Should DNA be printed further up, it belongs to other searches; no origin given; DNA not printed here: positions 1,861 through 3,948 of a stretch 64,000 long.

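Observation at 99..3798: NAD(P)H-type input module (AsrA/HydB-like + AsrB/HydG-like + short MopB subunit) fused upstream of a membrane-bound group-4 hydrogenase operon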

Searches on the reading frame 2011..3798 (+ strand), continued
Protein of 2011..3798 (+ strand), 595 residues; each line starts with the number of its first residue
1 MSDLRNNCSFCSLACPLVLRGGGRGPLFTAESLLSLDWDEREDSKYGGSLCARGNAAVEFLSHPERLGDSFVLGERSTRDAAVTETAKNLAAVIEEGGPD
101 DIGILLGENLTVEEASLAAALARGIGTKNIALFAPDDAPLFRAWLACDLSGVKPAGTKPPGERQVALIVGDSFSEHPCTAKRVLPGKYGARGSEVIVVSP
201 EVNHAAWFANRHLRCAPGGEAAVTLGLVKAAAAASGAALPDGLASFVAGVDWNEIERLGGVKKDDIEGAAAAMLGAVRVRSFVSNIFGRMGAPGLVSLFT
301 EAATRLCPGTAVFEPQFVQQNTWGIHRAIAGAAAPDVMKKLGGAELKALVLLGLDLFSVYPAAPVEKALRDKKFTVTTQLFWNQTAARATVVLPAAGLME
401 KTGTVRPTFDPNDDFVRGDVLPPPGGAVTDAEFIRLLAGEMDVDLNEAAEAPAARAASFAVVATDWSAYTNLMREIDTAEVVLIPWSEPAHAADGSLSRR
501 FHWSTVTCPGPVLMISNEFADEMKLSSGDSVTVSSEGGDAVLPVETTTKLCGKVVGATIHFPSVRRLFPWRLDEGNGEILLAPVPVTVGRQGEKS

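Call 34: find_related_loci(query=A1, collection=genome_contigs, flank=10000)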
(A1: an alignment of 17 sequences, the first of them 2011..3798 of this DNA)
Query A1 (595 aa) in genome_contigs; peptide patterns used: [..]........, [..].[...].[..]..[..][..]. (x = any residue, [..] = any of these).
49 stretches matched a pattern; 32 encode a relative of the query (tblastn E <= 1e-3); 32 distinct loci.
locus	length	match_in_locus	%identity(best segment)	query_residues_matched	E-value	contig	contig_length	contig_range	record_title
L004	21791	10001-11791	65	1-595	0e+0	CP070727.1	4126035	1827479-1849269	MAG: bacterium isolate bin44 chromosome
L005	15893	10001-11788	63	1-595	0e+0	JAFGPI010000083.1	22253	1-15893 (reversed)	MAG: Candidatus Krumholzibacteriota bacterium isolate Zod_Metabat.682 k87_4049426, whole genome shotgun sequence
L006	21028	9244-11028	60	1-595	0e+0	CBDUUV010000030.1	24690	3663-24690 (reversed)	MAG TPA_asm: uncultured bacterium isolate SRR22302361_binner13_Refined_86 genome assembly, contig: ERZ25748748.696, whol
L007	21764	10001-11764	61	1-588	0e+0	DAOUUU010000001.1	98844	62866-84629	MAG TPA_asm: Candidatus Krumholzibacteriota bacterium isolate CSMAG_831 CSMAG_831_k141_1235218_length_98844_cov_11.0000,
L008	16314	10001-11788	60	1-595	0e+0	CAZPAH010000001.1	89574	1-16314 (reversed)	MAG TPA_asm: uncultured bacterium isolate binchicken_co129_916 genome assembly, contig: NODE_419_length_89574_cov_5.6180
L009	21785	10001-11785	62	1-594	0e+0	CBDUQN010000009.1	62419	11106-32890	MAG TPA_asm: uncultured bacterium isolate SRR22302361_binner12_Refined_26 genome assembly, contig: ERZ25748748.57, whole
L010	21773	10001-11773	62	1-591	0e+0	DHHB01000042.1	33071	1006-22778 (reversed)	MAG TPA_asm: bacterium UBP1_UBA4783 isolate UBA4783 UBA4783_contig_3809, whole genome shotgun sequence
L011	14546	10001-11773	62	1-591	0e+0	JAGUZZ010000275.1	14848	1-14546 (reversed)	MAG: bacterium isolate DeMMO6_31 c_000000016226, whole genome shotgun sequence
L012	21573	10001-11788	59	1-595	0e+0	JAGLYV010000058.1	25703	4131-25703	MAG: Candidatus Krumholzibacteriia bacterium isolate RS_13_38 ZL320.bin.38.fa_58, whole genome shotgun sequence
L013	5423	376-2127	61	1-584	0e+0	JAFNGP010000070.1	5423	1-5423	Bacterium isolate bin_45 PROKKA_contig000070, whole genome shotgun sequence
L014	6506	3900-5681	62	1-594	0e+0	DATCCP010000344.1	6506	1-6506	MAG TPA_asm: Candidatus Krumholzibacteriaceae bacterium isolate SMAG_U7702 k141_283118, whole genome shotgun sequence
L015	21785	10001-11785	62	1-594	0e+0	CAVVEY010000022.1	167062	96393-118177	MAG: uncultured bacterium isolate MFD04716.bin.2.236 genome assembly, contig: contig_8696, whole genome shotgun sequence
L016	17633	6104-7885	61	1-594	0e+0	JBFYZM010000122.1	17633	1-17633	MAG: Candidatus Krumholzibacteriota bacterium isolate PPR_0435 k121_1380714, whole genome shotgun sequence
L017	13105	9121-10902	62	1-594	0e+0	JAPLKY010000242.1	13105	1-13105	MAG: Candidatus Krumholzibacteriia bacterium isolate LacPavin_0920_SED1_MAG_62_8 LacPavin_0920_SED1_scaffold_560701, who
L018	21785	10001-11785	61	1-594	0e+0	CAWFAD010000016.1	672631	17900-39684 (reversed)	MAG: uncultured bacterium isolate MFD04716.bin.1.315 genome assembly, contig: contig_7517, whole genome shotgun sequence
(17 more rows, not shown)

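Call 38: search_protein_representatives(alignment_id=A1)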
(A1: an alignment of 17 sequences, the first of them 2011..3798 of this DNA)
Query: 17 sequences, 596 profile positions. Proteins with E-value up to 0.001 (for the whole library): 4506; up to 1e-10: 1366; up to 1e-30: 150. The best 150 are listed.
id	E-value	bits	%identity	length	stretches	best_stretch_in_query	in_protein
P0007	5.6e-296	999.2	-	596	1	1-596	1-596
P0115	9.4e-193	658.4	-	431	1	166-596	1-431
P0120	4.4e-156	537.3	-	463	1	167-523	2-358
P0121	6.0e-142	490.6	-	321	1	274-595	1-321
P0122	8.3e-107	374.5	-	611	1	5-595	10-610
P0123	1.1e-97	344.4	-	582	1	5-592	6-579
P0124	2.4e-97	343.3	-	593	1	1-591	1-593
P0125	1.5e-91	324.1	-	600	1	2-590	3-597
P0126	2.5e-90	320.1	-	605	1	4-592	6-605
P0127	1.3e-89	317.8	-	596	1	4-589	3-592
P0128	5.5e-88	312.4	-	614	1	1-590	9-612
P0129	1.3e-85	304.6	-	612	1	5-591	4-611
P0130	5.7e-81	289.2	-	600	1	1-593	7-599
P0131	5.9e-79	282.6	-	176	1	1-174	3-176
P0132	8.4e-77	275.4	-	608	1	5-589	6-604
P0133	6.4e-73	262.6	-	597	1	6-586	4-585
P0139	2.3e-69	250.9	-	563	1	5-580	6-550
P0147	7.0e-59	216.3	-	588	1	5-590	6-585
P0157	6.9e-48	180.0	-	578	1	6-590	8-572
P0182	1.2e-40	156.1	-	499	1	6-507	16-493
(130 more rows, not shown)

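Call 40: find_encoding_contigs(protein=P0127, flank=10000, max_places=2)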
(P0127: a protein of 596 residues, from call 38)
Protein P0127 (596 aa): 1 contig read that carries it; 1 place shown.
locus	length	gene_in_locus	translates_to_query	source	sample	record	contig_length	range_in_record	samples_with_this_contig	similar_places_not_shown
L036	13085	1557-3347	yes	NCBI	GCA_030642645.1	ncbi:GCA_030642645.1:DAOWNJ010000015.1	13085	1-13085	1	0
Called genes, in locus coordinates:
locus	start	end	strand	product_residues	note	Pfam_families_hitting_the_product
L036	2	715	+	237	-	?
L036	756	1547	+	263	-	PF00970:FAD_binding_6 (weak), PF00175:NAD_binding_1, PF10418:DHODB_Fe-S_bind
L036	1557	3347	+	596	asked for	PF04879:Molybdop_Fe4S4, PF00384:Molybdopterin, PF01568:Molydop_binding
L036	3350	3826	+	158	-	PF12797:Fer4_2 (faint), PF12837:Fer4_6 (faint), PF13237:Fer4_10 (faint), PF13187:Fer4_9 (weak), PF13247:Fer4_11, PF12838:Fer4_7 (weak), PF13187:Fer4_9 (weak), PF00037:Fer4 (weak), +5 more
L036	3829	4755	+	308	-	PF00146:NADHdh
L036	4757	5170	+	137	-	PF01058:Oxidored_q6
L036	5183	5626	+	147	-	PF00329:Complex1_30kDa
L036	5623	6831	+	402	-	PF00374:NiFeSe_Hases, PF00346:Complex1_49kDa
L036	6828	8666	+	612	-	PF00361:Proton_antipo_M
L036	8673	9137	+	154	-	-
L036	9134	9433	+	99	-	PF00420:Oxidored_q2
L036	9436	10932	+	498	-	PF00662:Proton_antipo_N, PF00361:Proton_antipo_M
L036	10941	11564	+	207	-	PF12838:Fer4_7, PF14697:Fer4_21 (faint), PF00037:Fer4 (weak), PF12797:Fer4_2 (weak), PF12837:Fer4_6 (weak), PF13237:Fer4_10, PF13187:Fer4_9 (weak)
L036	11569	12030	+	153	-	PF01750:HycI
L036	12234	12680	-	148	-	-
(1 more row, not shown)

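Call 41: find_encoding_contigs(protein=P0157, flank=10000, max_places=2)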
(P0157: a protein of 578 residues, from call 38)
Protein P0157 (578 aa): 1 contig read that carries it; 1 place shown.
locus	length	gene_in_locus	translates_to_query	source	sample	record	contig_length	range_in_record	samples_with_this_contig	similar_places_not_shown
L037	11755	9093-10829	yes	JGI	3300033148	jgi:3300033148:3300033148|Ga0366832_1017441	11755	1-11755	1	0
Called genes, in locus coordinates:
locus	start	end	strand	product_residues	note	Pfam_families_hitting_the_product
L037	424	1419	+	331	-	PF00356:LacI, PF00532:Peripla_BP_1, PF13407:Peripla_BP_4 (weak), PF13377:Peripla_BP_3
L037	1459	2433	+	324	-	PF00294:PfkB, PF08543:Phos_pyr_kin (weak)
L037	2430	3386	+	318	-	PF00892:EamA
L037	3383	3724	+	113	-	-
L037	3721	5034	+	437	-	PF00512:HisKA, PF02518:HATPase_c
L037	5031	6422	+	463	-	PF00072:Response_reg, PF00158:Sigma54_activat, PF14532:Sigma54_activ_2, PF07728:AAA_5 (weak), PF25601:AAA_lid_14, PF02954:HTH_8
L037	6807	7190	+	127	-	PF00072:Response_reg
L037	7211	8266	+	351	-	PF17179:Fer4_22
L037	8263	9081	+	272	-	PF00175:NAD_binding_1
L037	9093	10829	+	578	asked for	PF00384:Molybdopterin (faint), PF01568:Molydop_binding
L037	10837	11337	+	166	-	PF13484:Fer4_16 (faint), PF25160:LdpA_Fe-S-bd (faint), PF12797:Fer4_2 (faint), PF13187:Fer4_9 (weak), PF13247:Fer4_11, PF12838:Fer4_7 (weak), PF13187:Fer4_9 (weak), PF00037:Fer4 (weak), +3 more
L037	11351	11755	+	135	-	?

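Call 51: list_cluster_members(proteins=[P0122, P0123, P0124, P0125, P0127, P0129, P0133, P0139, P0147, P0157])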
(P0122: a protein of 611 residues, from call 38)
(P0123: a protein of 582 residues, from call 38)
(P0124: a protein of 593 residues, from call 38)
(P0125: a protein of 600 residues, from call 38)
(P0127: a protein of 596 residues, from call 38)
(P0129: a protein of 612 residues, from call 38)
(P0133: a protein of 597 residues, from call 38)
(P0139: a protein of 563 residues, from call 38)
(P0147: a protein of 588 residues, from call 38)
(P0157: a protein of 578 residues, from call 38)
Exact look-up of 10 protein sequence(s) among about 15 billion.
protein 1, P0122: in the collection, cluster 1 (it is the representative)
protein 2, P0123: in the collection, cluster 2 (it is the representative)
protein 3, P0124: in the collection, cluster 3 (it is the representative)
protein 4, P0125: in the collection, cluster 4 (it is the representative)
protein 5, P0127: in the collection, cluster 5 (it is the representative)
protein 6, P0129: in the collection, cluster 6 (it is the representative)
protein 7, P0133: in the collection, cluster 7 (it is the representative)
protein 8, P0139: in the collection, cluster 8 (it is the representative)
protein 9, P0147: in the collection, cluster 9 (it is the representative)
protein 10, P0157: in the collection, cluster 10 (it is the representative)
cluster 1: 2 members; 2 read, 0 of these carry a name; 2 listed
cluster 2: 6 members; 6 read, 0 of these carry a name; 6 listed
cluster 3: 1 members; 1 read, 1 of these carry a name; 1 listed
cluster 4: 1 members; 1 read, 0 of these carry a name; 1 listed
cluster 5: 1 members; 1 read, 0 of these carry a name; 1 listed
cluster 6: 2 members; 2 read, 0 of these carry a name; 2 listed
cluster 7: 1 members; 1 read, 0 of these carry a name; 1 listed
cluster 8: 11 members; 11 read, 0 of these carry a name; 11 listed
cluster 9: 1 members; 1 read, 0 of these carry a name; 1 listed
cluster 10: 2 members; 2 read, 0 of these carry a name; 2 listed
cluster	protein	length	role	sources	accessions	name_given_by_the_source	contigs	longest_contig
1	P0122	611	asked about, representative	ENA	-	-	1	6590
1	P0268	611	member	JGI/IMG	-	-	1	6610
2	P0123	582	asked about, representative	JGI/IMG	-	-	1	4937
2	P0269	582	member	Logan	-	-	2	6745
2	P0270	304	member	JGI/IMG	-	-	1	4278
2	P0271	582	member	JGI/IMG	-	-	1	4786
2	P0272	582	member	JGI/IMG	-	-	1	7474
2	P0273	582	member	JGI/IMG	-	-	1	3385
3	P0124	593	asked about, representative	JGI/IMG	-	predicted molibdopterin-dependent oxidoreductase YjgC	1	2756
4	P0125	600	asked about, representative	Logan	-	-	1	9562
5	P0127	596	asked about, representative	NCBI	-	-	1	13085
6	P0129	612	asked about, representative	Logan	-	-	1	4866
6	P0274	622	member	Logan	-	-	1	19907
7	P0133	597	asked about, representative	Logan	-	-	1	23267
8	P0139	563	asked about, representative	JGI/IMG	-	-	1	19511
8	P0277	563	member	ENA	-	-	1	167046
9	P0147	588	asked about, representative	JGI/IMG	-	-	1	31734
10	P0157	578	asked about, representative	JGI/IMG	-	-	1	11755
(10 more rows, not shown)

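Call 52: find_encoding_contigs(protein=P0133, flank=10000, max_places=1)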
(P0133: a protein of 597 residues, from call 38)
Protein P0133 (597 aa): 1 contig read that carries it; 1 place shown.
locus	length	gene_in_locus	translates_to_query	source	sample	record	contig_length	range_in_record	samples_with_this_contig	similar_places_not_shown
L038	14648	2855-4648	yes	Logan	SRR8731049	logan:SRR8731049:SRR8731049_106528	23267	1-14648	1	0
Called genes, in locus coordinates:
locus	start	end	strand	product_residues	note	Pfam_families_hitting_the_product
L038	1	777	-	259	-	?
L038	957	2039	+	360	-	PF12838:Fer4_7 (faint), PF13187:Fer4_9 (faint), PF17179:Fer4_22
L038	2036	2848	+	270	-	PF00970:FAD_binding_6 (weak), PF00175:NAD_binding_1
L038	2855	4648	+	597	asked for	PF04879:Molybdop_Fe4S4, PF00384:Molybdopterin, PF01568:Molydop_binding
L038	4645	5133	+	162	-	PF13484:Fer4_16 (faint), PF12797:Fer4_2 (faint), PF12838:Fer4_7 (weak), PF13187:Fer4_9 (weak), PF13247:Fer4_11, PF12838:Fer4_7 (weak), PF00037:Fer4 (weak), PF12837:Fer4_6 (weak), +1 more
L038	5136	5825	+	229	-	-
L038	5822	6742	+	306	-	PF00146:NADHdh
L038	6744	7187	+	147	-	PF01058:Oxidored_q6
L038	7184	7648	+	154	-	PF00329:Complex1_30kDa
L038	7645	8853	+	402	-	PF00374:NiFeSe_Hases, PF00346:Complex1_49kDa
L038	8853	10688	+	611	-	PF00361:Proton_antipo_M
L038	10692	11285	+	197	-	PF13244:MbhD, PF20501:MbhE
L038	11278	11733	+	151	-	PF04039:MnhB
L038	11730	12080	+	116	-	PF00420:Oxidored_q2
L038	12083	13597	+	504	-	PF00662:Proton_antipo_N (weak), PF10125:NADHdeh_related (weak), PF00361:Proton_antipo_M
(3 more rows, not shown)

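Call 53: find_encoding_contigs(protein=P0277, flank=10000, max_places=1)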
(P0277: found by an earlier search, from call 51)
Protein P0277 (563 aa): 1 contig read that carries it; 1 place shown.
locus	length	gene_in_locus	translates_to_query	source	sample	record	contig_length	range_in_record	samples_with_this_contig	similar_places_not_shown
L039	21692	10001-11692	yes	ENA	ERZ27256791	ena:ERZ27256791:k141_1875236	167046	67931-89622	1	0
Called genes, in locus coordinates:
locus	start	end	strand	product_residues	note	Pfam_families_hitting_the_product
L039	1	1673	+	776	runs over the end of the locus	PF02518:HATPase_c, PF00204:DNA_gyraseB, PF01751:Toprim, PF00986:DNA_gyraseB_C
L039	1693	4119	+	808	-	PF00521:DNA_topoisoIV, PF03989:DNA_gyraseA_C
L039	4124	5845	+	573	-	PF01545:Cation_efflux, PF01145:Band_7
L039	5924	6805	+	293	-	PF01145:Band_7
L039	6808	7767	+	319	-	PF01145:Band_7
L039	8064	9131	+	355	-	PF12838:Fer4_7 (faint), PF13187:Fer4_9 (faint), PF12797:Fer4_2 (faint), PF13237:Fer4_10 (faint), PF17179:Fer4_22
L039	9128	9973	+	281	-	PF00970:FAD_binding_6, PF00175:NAD_binding_1, PF10418:DHODB_Fe-S_bind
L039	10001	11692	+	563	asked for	PF04879:Molybdop_Fe4S4 (weak), PF00384:Molybdopterin, PF01568:Molydop_binding (weak)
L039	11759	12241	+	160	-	PF00037:Fer4 (faint), PF13237:Fer4_10 (faint), PF12838:Fer4_7 (faint), PF13187:Fer4_9 (weak), PF13484:Fer4_16 (faint), PF13247:Fer4_11, PF25160:LdpA_Fe-S-bd (weak)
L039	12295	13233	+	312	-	PF00146:NADHdh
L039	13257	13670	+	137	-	PF01058:Oxidored_q6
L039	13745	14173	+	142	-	PF00329:Complex1_30kDa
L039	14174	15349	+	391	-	PF00374:NiFeSe_Hases, PF00346:Complex1_49kDa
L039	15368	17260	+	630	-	PF00662:Proton_antipo_N (faint), PF00361:Proton_antipo_M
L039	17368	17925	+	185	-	PF13244:MbhD, PF20501:MbhE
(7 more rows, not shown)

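Call 54: find_encoding_contigs(protein=P0147, flank=10000, max_places=1)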
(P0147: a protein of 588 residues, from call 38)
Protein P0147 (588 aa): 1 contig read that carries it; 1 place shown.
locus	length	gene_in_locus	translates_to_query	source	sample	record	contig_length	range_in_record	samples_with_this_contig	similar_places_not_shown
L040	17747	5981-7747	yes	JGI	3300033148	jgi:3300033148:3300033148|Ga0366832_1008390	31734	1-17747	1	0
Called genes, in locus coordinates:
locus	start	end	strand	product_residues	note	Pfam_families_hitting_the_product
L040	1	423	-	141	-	?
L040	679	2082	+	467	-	PF00512:HisKA, PF02518:HATPase_c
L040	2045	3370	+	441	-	PF00072:Response_reg, PF01078:Mg_chelatase (faint), PF00158:Sigma54_activat, PF14532:Sigma54_activ_2, PF07728:AAA_5 (faint), PF25601:AAA_lid_14, PF02954:HTH_8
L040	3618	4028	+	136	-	PF00072:Response_reg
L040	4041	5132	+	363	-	PF17179:Fer4_22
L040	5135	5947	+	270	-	PF00970:FAD_binding_6, PF00175:NAD_binding_1, PF10418:DHODB_Fe-S_bind (weak)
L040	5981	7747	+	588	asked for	PF00384:Molybdopterin (weak), PF01568:Molydop_binding (weak)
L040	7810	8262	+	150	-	PF12797:Fer4_2 (faint), PF12800:Fer4_4 (faint), PF12837:Fer4_6 (faint), PF13187:Fer4_9 (weak), PF13237:Fer4_10 (faint), PF13247:Fer4_11, PF12838:Fer4_7, PF00037:Fer4 (weak), +1 more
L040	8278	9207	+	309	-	PF00146:NADHdh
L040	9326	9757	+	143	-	PF01058:Oxidored_q6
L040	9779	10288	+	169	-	PF00329:Complex1_30kDa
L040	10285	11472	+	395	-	PF00374:NiFeSe_Hases, PF00346:Complex1_49kDa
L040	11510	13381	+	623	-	PF00361:Proton_antipo_M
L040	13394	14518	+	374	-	PF13244:MbhD, PF20501:MbhE, PF04039:MnhB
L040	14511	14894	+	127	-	PF00420:Oxidored_q2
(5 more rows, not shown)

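Call 73: find_homologous_proteins(query=A2, max_evalue=1e-20)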
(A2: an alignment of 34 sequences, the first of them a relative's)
Query A2 (34 sequences) (596 aa, profile of the alignment): 78 proteins with E <= 1e-20 among 8000 candidates.
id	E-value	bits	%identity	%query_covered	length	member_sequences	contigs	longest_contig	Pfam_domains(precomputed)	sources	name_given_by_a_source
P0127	4.7e-204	697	100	100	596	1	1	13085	PF00384.28,PF01568.28,PF04879.22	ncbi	-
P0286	2.3e-192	659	52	100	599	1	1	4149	PF00384.28,PF01568.28,PF04879.22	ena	-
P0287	3.7e-191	655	49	100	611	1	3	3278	PF00384.28,PF01568.28,PF04879.22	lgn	-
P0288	1.5e-189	649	51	99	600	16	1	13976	PF00384.28,PF01568.28,PF04879.22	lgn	-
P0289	1.0e-188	647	50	99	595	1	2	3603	PF00384.28,PF01568.28,PF04879.22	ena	-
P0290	3.5e-177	609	46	99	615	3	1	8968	PF00384.28,PF01568.28,PF04879.22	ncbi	-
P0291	1.3e-175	603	48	99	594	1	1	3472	PF00384.28,PF01568.28,PF04879.22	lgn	-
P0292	1.0e-164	567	46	95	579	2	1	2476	PF00384.28,PF01568.28,PF04879.22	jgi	-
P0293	4.1e-159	549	42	99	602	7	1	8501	PF00384.28,PF01568.28,PF04879.22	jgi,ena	-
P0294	7.7e-151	522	50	80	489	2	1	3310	PF00384.28,PF04879.22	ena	-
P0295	9.8e-149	515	37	99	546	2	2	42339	PF00384.28,PF01568.28,PF04879.22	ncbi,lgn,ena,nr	ncbi:TPA: hypothetical protein EYP37_06195 [Candidatus Poribacteria bacterium]|nr:hypothetical prote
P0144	2.5e-133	464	35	97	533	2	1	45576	PF00384.28,PF01568.28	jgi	jgi:formate dehydrogenase major subunit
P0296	3.1e-117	411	35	85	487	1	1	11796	PF00384.28,PF04879.22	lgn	-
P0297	3.5e-116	407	34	85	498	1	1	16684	PF00384.28,PF04879.22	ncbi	-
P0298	1.2e-114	402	36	85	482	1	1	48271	PF00384.28,PF04879.22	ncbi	ncbi:molybdopterin oxidoreductase family protein [Candidatus Margulisiibacteriota bacterium]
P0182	6.5e-102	360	35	85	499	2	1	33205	PF00384.28,PF04879.22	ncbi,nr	ncbi:MAG TPA: molybdopterin-dependent oxidoreductase [Candidatus Omnitrophota bacterium]|nr:molybdop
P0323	5.9e-80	288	30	85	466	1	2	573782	PF00384.28,PF04879.22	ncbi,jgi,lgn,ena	ncbi:MAG: molybdopterin-dependent oxidoreductase [Candidatus Margulisiibacteriota bacterium]|jgi:hyp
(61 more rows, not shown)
